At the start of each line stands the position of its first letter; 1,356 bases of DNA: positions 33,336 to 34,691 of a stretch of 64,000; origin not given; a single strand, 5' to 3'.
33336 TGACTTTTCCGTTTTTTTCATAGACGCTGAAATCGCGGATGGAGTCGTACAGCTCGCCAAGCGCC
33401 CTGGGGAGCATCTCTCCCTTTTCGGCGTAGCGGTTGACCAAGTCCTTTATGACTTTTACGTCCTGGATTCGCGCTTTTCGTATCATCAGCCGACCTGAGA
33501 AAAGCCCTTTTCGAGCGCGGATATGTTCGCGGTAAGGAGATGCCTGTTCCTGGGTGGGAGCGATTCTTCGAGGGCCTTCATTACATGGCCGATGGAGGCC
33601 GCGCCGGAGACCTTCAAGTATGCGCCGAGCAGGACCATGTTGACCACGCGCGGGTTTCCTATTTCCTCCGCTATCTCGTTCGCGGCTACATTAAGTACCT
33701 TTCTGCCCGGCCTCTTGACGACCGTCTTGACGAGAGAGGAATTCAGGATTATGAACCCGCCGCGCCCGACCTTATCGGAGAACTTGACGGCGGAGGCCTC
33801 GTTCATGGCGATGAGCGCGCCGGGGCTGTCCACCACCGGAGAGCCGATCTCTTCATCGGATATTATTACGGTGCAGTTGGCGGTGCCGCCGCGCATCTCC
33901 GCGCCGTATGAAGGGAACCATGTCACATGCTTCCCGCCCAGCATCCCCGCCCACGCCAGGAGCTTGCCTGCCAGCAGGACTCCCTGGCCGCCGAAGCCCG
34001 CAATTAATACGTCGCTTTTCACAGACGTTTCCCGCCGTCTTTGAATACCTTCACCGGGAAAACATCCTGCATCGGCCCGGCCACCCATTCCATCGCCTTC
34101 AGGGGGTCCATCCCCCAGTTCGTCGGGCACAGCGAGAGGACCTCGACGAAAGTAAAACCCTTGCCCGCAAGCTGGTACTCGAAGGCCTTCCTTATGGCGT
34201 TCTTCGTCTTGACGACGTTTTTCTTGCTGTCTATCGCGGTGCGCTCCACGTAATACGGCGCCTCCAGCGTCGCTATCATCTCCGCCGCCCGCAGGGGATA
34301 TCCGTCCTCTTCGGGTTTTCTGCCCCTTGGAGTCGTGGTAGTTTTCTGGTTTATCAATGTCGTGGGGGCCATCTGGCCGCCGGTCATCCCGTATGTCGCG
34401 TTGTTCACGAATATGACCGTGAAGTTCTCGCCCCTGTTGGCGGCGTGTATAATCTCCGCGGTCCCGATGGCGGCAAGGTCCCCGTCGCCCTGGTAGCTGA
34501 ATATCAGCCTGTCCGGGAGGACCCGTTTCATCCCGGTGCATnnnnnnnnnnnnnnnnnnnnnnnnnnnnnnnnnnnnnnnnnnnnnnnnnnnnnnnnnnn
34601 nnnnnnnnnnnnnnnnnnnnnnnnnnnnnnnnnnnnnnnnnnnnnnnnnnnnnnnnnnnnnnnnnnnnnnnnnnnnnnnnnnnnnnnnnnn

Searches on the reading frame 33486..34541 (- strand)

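Call 40: search_protein_families(library=pfam, proteins=[window:33486-34541:-], max_evalue=0.00001)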
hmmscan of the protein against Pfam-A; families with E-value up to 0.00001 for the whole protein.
window:33486-34541:- (351 aa): 1 family
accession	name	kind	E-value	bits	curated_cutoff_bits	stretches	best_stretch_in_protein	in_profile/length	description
PF01558.24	POR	-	1e-40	140.1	27.4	1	184-347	1-172/173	Pyruvate ferredoxin/flavodoxin oxidoreductase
